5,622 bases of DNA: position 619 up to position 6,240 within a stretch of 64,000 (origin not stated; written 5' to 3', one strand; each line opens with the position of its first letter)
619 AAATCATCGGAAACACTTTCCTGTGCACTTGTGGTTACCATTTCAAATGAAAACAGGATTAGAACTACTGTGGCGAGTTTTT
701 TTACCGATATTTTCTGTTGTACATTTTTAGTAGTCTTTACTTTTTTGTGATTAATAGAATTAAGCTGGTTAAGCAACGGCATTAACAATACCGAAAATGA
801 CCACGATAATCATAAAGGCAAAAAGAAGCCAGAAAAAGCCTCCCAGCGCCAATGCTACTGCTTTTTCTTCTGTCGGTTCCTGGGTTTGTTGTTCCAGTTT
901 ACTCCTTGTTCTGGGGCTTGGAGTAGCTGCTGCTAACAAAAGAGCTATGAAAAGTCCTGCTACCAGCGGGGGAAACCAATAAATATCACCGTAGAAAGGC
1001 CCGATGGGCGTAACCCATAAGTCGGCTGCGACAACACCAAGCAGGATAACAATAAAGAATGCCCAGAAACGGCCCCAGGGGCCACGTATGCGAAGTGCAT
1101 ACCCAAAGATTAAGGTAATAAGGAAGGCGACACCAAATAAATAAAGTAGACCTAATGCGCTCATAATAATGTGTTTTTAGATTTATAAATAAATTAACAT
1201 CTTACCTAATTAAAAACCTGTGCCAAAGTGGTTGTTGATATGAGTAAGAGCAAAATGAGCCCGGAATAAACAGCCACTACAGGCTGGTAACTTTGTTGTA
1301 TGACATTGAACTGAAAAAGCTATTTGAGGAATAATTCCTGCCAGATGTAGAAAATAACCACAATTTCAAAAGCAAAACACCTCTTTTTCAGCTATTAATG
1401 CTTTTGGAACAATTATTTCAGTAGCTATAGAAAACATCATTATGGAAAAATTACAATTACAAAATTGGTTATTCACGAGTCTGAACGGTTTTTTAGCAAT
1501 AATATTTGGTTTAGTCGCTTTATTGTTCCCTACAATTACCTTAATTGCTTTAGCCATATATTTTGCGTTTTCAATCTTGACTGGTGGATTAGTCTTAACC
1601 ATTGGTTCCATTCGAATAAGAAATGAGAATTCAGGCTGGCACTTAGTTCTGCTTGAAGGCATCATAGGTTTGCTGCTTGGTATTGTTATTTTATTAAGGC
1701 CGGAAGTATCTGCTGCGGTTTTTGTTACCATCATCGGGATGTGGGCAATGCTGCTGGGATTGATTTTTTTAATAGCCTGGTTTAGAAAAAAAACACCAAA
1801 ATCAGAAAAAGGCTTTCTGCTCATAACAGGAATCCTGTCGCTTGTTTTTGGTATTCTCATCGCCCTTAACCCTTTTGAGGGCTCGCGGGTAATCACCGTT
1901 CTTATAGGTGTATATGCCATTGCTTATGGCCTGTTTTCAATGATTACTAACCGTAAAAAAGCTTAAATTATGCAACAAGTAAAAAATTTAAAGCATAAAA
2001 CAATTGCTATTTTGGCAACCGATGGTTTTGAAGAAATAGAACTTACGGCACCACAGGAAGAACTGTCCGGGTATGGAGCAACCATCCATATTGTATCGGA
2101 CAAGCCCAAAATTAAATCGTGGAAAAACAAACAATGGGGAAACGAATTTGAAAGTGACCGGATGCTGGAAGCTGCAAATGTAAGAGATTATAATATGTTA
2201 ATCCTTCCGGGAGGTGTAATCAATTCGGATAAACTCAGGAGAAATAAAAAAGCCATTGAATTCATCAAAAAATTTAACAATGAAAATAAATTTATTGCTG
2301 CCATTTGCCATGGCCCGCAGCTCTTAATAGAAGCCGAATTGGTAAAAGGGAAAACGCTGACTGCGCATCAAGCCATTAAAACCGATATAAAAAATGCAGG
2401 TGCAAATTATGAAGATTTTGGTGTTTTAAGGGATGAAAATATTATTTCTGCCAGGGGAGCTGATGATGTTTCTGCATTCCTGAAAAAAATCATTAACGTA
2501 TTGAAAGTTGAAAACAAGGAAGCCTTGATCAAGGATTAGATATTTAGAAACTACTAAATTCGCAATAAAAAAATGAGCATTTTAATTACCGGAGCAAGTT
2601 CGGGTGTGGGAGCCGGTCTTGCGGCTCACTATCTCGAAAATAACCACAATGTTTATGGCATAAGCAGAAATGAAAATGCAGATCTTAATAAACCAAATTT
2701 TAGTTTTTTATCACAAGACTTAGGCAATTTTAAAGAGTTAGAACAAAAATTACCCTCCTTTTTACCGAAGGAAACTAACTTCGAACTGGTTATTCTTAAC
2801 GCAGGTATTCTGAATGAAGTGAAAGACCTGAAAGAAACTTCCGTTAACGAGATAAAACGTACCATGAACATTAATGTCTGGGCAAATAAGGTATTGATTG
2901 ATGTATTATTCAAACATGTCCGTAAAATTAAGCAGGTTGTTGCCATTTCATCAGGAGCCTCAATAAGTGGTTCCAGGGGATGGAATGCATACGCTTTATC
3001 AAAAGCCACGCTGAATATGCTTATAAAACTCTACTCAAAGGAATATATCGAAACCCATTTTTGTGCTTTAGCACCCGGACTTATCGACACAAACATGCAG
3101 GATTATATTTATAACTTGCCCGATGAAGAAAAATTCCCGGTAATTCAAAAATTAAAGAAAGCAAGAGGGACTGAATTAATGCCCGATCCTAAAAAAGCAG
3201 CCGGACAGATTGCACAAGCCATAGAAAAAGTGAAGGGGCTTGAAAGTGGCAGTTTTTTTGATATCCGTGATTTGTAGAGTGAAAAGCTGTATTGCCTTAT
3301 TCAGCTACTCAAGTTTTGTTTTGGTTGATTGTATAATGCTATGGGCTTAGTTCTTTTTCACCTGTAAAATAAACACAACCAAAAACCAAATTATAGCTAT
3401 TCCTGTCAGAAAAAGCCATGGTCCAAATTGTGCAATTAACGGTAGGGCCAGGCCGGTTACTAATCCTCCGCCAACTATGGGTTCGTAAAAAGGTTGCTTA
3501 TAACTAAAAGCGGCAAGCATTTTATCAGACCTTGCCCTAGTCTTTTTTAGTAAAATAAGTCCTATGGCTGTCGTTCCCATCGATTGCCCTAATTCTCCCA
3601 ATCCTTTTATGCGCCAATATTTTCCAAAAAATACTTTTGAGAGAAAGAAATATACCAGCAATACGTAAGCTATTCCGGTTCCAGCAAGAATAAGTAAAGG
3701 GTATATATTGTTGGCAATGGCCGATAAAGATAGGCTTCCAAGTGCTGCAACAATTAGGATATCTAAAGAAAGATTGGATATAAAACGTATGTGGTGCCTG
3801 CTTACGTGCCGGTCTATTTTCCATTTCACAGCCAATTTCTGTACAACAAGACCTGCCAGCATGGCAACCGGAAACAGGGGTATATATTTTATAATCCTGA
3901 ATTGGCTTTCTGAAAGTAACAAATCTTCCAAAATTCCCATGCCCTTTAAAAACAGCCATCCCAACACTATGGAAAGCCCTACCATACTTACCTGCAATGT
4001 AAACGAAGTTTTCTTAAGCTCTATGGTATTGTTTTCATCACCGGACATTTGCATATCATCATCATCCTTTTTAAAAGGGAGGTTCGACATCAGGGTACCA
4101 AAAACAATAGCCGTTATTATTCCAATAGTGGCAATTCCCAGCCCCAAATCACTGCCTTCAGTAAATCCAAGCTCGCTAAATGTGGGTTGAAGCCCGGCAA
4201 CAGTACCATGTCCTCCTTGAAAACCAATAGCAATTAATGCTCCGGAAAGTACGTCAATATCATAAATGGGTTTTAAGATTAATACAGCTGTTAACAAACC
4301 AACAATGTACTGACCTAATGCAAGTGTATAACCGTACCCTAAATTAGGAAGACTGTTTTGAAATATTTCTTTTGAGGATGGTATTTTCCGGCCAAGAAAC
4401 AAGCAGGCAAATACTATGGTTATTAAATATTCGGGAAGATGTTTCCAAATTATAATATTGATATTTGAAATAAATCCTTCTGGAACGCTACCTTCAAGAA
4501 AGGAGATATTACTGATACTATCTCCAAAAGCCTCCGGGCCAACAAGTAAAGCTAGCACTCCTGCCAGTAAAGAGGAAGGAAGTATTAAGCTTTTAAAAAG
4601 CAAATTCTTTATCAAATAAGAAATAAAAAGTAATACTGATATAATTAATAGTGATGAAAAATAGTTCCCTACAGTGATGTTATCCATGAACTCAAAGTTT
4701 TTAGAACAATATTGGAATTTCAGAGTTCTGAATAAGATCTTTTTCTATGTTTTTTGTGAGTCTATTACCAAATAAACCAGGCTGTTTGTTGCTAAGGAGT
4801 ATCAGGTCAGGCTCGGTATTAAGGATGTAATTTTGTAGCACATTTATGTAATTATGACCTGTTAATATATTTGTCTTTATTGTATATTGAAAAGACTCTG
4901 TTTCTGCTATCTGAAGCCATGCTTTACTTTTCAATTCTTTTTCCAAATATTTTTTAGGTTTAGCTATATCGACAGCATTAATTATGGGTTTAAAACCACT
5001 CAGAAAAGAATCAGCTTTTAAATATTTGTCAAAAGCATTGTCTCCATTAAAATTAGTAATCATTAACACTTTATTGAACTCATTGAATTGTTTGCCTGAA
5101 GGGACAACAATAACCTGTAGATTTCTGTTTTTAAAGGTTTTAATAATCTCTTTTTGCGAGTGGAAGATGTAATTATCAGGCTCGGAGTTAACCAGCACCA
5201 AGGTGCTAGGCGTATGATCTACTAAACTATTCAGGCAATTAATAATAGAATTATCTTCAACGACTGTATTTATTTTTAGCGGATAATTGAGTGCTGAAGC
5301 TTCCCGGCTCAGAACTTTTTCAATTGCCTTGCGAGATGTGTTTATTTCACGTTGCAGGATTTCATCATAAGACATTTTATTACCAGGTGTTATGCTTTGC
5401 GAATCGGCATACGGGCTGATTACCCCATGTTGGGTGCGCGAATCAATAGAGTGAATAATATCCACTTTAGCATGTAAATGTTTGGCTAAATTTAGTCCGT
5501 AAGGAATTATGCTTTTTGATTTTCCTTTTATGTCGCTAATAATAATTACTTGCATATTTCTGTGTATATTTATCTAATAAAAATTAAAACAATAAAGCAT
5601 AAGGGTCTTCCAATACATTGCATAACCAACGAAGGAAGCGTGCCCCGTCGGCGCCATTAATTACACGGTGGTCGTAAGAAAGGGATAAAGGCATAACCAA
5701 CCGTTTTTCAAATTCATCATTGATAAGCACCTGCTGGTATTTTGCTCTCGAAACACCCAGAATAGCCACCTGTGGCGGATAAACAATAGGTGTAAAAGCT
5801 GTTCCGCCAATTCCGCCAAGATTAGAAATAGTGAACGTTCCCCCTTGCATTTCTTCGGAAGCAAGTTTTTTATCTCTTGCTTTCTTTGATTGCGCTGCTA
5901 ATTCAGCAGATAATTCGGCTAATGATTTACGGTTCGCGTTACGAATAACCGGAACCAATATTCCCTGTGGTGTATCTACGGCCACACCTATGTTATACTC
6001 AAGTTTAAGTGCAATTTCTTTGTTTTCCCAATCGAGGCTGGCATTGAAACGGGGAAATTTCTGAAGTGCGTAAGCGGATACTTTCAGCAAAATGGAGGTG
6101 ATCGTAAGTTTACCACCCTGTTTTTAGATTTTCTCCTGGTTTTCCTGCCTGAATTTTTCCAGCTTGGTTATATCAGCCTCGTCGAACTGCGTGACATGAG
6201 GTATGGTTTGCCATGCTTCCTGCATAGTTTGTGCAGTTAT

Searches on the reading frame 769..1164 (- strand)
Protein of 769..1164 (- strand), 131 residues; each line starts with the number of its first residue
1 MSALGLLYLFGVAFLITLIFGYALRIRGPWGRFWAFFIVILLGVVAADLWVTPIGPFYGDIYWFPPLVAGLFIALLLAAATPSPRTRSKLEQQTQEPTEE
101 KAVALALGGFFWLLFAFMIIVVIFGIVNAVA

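Call 30: search_protein_families(library=pfam, proteins=[window:769-1164:-], max_evalue=0.01)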
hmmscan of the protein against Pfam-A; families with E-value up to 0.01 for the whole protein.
window:769-1164:- (131 aa): 1 family
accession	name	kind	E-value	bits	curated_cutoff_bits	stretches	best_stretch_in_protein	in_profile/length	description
PF13273.12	DUF4064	-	0.0017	19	32.1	1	71-130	20-79/102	Protein of unknown function (DUF4064)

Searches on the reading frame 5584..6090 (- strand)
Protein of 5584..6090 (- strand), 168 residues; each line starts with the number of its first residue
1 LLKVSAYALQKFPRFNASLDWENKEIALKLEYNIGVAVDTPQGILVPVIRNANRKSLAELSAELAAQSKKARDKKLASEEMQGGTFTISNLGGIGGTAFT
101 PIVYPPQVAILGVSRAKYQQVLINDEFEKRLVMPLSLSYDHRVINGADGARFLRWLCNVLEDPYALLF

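Call 46: search_protein_families(library=pfam, proteins=[window:5584-6090:-], max_evalue=0.01)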
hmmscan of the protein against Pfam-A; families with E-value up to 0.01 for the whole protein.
window:5584-6090:- (168 aa): 1 family
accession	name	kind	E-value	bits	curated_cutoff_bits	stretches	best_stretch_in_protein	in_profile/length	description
PF00198.28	2-oxoacid_dh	-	2.4e-66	224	23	1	2-167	66-231/232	2-oxoacid dehydrogenases acyltransferase (catalytic domain)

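Call 56: search_protein_representatives(protein=window:5587-6090:-)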
Query: 168 residues. Proteins with E-value up to 0.001 (for the whole library): 24361; up to 1e-10: 16193; up to 1e-30: 1693. The best 150 are listed.
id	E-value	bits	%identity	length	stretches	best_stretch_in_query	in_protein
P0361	2.2e-64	232.6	57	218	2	8-136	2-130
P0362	8.0e-64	230.8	61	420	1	2-167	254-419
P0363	1.6e-63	229.8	64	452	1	1-166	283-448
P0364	8.4e-62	224.2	63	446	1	1-164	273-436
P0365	1.1e-60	220.6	61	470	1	1-166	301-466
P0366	2.2e-59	216.3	59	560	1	2-166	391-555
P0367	3.1e-58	212.6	61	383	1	2-166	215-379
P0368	3.4e-58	212.5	61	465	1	2-166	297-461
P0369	4.8e-58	212.0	58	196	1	1-167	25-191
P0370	1.8e-57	210.1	57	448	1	2-167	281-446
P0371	3.1e-57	209.4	59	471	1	1-164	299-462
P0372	3.5e-57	209.2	59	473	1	2-166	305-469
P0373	4.1e-57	208.9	59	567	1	1-167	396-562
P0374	7.2e-57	208.2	57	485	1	2-167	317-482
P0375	1.3e-56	207.3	60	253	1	2-166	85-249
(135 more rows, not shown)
